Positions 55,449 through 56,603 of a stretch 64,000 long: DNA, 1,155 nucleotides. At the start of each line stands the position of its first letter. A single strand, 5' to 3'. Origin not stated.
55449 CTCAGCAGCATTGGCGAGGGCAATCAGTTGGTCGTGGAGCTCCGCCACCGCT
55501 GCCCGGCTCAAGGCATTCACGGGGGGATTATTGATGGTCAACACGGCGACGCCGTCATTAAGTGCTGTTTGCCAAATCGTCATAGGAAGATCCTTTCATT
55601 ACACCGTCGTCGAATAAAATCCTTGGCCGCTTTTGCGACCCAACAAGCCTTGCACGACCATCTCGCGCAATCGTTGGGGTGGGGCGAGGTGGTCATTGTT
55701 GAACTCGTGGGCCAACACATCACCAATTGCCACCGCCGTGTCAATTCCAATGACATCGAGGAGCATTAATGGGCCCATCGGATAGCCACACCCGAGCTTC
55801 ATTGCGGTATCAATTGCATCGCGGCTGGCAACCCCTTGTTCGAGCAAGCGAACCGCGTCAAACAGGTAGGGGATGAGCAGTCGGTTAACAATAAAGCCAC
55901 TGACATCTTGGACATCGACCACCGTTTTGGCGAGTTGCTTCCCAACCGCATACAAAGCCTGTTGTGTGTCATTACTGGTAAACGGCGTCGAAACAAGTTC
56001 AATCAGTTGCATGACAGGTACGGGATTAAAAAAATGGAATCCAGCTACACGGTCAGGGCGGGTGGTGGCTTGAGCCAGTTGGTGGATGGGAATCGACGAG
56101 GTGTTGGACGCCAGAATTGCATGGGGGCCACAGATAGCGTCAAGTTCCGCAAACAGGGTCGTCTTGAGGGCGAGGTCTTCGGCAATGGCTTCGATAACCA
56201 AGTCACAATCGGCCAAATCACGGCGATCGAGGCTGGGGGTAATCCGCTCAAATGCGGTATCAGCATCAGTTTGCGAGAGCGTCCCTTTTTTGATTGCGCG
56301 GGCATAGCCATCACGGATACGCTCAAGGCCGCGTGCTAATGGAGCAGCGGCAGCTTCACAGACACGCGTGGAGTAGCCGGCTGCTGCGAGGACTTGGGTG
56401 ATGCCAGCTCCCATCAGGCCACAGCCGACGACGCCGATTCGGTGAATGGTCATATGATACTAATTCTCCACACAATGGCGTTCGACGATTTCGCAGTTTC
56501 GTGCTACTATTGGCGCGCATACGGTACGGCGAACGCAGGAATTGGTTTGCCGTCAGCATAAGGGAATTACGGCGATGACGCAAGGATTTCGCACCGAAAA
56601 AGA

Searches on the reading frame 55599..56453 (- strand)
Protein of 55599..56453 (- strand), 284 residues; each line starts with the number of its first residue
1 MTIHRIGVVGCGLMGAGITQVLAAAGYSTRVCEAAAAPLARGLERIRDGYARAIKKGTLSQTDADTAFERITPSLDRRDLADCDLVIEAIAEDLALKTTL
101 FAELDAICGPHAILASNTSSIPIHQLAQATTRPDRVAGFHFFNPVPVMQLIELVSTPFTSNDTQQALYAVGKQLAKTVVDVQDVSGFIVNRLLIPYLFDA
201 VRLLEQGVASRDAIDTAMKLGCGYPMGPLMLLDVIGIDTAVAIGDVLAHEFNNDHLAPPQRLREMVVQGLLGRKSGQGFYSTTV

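Call 24: search_protein_families(library=pfam, proteins=[window:55599-56453:-], max_evalue=0.00001)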
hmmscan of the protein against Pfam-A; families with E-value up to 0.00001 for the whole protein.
window:55599-56453:- (284 aa): 2 families
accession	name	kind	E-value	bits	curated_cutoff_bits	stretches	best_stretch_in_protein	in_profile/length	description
PF02737.24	3HCDH_N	-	4.9e-60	203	22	1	6-183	2-179/180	3-hydroxyacyl-CoA dehydrogenase, NAD binding domain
PF00725.27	3HCDH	-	6.4e-31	107.2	22.1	1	186-281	1-96/97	3-hydroxyacyl-CoA dehydrogenase, C-terminal domain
